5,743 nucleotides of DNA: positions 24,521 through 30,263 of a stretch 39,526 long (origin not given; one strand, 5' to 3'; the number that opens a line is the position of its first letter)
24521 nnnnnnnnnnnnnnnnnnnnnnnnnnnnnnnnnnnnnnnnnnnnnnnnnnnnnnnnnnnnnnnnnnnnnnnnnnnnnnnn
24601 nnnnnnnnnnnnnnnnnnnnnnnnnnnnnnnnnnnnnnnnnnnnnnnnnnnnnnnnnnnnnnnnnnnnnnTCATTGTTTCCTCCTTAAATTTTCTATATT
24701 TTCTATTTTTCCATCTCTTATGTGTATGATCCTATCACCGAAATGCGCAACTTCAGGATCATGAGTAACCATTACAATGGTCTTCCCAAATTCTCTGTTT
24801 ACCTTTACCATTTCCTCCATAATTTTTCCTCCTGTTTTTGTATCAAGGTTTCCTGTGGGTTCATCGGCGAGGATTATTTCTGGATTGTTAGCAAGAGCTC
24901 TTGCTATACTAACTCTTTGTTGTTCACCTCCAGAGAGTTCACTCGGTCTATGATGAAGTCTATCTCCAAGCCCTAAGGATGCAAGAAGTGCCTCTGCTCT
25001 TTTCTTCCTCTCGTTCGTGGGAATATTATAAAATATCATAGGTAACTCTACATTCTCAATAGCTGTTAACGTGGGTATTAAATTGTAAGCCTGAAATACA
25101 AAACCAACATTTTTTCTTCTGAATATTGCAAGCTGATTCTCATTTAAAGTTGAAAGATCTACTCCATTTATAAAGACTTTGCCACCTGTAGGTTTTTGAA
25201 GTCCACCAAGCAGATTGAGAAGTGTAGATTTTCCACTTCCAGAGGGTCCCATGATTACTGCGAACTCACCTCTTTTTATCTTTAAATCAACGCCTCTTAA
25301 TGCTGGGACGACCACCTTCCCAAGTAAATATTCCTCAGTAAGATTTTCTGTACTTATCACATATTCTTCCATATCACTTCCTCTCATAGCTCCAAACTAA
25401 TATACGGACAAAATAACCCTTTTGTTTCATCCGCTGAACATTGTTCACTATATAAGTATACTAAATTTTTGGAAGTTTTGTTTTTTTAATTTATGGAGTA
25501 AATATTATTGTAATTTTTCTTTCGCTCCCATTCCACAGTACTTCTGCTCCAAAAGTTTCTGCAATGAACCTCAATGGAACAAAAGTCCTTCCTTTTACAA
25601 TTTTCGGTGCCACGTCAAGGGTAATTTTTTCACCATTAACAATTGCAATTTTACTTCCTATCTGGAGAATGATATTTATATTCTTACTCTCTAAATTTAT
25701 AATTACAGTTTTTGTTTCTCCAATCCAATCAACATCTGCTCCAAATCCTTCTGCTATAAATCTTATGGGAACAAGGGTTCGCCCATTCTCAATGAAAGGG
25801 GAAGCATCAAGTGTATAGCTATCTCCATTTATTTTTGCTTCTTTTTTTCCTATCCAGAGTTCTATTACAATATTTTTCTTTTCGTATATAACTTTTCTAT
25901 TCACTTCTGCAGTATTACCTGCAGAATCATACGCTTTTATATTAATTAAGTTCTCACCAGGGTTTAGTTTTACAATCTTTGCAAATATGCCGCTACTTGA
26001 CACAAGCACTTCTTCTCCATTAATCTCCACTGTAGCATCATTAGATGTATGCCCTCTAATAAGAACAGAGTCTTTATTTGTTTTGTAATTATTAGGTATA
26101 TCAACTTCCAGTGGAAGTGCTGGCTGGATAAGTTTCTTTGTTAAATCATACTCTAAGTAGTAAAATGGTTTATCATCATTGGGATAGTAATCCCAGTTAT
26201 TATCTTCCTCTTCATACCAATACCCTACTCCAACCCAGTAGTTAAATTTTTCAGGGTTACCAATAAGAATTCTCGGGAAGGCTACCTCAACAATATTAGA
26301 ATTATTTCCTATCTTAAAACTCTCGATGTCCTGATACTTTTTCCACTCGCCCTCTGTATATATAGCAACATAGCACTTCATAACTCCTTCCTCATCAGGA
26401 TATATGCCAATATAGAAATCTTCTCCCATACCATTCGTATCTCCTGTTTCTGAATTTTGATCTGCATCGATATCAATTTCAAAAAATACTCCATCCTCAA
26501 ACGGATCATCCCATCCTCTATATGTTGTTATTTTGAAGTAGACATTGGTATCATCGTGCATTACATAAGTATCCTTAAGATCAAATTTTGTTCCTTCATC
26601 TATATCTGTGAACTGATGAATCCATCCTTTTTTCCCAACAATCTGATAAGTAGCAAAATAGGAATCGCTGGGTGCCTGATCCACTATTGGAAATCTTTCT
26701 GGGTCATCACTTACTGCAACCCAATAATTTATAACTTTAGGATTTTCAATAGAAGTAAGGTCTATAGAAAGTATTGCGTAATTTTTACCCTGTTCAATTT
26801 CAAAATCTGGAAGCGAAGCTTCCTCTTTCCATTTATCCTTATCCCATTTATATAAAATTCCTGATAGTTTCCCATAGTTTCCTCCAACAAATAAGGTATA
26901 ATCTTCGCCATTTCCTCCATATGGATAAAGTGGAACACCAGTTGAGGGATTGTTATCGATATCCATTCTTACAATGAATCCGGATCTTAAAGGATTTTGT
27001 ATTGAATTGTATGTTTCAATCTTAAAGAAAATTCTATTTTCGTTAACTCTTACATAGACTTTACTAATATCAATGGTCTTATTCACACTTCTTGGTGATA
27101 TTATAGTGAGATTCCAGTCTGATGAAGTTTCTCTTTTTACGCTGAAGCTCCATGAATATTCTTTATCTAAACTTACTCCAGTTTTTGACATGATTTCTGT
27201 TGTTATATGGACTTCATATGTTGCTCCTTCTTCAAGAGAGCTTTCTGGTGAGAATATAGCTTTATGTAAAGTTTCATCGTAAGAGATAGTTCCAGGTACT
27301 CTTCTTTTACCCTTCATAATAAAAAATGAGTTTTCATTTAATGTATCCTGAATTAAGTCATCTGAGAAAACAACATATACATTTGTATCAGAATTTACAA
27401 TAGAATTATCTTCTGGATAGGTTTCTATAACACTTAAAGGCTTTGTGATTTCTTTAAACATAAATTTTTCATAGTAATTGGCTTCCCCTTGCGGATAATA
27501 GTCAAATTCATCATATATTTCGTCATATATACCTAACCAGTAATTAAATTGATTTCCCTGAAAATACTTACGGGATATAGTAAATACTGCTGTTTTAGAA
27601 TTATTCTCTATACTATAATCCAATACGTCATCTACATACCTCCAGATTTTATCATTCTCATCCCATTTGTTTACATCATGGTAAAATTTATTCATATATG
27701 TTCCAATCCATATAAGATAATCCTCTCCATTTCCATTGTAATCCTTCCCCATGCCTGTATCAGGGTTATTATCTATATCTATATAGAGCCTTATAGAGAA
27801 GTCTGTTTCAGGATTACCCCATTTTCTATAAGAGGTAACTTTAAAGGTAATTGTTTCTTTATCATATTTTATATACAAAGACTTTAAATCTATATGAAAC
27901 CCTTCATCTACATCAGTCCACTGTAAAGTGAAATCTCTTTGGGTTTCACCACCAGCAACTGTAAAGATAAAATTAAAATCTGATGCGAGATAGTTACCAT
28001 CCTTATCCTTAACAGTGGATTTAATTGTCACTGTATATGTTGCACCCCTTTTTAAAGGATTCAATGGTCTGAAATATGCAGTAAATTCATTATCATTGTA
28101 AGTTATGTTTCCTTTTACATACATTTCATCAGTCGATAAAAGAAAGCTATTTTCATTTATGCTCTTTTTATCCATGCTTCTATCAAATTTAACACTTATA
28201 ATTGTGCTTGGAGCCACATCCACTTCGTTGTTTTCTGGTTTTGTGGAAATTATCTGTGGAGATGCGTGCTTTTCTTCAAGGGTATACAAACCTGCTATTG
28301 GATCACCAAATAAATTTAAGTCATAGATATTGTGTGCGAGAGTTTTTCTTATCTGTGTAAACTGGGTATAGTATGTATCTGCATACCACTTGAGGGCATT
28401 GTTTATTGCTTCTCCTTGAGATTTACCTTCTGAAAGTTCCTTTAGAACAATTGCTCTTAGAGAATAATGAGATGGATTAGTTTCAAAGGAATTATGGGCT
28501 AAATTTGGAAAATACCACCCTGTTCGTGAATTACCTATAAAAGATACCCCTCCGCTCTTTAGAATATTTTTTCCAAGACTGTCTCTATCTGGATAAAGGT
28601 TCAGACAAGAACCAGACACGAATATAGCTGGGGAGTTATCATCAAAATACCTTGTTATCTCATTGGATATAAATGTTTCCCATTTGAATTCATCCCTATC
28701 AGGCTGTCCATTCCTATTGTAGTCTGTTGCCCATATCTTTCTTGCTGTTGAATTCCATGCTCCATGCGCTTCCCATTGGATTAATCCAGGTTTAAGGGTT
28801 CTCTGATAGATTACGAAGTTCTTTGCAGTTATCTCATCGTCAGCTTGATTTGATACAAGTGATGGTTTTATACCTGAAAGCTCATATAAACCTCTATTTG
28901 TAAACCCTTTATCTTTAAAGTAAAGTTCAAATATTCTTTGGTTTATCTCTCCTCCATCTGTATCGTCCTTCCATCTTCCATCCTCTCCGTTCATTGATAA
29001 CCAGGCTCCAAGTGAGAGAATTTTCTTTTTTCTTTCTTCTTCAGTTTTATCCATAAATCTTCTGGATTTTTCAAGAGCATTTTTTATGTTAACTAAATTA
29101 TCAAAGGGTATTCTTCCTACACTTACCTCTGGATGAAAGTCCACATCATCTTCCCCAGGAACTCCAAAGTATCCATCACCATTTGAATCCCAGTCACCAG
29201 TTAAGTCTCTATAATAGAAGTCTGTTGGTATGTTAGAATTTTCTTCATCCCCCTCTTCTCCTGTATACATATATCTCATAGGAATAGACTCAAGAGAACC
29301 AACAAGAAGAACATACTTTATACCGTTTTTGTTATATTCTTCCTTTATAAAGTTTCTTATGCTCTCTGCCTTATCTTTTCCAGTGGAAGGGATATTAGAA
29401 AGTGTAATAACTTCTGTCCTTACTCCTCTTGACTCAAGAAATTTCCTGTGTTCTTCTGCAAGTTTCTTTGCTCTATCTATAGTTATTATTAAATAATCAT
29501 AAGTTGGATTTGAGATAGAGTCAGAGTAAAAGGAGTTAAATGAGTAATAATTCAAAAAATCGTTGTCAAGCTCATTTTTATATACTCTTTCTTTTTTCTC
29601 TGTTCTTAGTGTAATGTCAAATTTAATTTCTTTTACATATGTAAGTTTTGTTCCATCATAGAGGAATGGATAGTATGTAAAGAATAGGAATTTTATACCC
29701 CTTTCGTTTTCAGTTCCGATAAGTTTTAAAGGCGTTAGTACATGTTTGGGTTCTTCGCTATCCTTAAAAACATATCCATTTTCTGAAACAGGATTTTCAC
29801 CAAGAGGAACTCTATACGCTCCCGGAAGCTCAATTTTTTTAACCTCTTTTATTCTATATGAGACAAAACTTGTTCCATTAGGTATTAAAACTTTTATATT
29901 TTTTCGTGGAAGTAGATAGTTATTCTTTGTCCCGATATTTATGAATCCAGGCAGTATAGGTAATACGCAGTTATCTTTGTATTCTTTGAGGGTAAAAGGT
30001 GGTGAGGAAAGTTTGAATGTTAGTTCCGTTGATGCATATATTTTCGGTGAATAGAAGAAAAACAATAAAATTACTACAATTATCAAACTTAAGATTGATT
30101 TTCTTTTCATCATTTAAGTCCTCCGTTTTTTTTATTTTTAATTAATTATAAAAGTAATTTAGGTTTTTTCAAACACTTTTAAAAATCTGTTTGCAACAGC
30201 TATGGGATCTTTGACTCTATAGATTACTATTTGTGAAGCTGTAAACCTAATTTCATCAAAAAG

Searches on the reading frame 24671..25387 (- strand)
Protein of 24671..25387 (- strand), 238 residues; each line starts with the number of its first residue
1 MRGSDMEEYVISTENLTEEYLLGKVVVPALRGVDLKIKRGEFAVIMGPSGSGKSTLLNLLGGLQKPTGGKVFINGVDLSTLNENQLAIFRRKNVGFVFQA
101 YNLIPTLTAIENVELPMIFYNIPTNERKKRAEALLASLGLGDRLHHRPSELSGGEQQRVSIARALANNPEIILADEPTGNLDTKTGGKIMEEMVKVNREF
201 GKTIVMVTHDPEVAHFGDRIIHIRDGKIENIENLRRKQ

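Call 38: search_protein_families(library=pfam, proteins=[window:24671-25387:-], max_evalue=0.0001)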
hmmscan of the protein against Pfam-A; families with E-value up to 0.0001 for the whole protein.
window:24671-25387:- (238 aa): 2 families
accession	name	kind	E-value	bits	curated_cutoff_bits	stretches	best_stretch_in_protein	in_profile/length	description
PF00005.33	ABC_tran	-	2e-38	132.5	25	1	30-178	1-136/137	ABC transporter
PF13304.12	AAA_21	-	2.2e-05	25.1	27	0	42-64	1-23/304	AAA domain, putative AbiEii toxin, Type IV TA system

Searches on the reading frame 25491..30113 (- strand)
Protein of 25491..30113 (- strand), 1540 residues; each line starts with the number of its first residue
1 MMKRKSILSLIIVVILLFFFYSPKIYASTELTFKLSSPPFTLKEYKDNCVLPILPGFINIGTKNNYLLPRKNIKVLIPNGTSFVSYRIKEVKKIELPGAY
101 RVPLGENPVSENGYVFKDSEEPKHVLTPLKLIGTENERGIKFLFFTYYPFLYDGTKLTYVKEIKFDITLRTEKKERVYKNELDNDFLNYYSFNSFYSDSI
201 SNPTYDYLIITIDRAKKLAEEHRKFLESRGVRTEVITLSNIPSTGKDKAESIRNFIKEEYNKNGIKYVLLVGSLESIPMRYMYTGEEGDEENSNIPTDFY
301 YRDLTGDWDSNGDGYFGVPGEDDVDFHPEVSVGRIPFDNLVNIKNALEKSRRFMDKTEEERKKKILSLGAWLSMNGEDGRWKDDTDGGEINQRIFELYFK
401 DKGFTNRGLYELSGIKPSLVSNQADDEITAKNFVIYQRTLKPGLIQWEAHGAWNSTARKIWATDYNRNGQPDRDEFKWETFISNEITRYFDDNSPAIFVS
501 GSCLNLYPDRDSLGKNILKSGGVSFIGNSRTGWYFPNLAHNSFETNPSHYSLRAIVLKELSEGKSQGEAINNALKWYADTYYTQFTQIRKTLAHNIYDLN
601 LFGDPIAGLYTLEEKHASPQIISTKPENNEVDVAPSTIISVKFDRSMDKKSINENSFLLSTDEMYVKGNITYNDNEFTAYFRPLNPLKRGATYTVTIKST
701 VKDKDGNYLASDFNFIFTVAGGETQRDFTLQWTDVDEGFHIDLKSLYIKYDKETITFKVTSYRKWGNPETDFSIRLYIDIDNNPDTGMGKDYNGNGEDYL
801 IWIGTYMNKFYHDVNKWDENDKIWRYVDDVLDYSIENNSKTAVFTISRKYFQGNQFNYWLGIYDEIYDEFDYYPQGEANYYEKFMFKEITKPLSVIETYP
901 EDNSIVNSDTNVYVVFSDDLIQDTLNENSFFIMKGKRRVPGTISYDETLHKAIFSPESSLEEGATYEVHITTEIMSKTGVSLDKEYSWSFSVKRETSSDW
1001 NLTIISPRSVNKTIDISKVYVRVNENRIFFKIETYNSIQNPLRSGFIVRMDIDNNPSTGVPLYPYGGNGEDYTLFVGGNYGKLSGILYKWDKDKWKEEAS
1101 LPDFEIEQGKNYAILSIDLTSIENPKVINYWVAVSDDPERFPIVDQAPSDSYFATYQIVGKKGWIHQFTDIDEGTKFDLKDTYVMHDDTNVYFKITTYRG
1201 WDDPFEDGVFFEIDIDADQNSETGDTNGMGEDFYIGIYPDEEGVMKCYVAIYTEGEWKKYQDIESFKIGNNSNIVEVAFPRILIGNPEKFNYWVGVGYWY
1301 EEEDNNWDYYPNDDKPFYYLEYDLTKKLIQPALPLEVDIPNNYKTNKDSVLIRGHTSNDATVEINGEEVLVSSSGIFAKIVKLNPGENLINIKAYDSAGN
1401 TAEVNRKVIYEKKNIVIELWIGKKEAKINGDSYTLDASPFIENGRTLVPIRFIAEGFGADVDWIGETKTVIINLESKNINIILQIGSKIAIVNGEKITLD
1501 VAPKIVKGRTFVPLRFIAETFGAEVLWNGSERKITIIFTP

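Call 38: search_protein_families(library=pfam, proteins=[window:25491-30113:-], max_evalue=0.0001)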
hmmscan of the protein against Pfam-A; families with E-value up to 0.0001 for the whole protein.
window:25491-30113:- (1540 aa): 4 families
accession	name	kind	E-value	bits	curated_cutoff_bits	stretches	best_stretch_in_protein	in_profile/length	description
PF07833.16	Cu_amine_oxidN1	-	4e-43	146.2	24.2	2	1403-1472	39-108/108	Copper amine oxidase N-terminal domain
PF13205.12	Big_5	-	7e-34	117.1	23.6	2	618-718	4-104/105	Bacterial Ig-like domain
PF01364.23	Peptidase_C25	-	6.4e-33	114.9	23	1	207-606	1-371/374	Peptidase family C25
PF09136.16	Glucodextran_B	-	1.7e-12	47.5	27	1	1335-1409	3-80/83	Glucodextranase, domain B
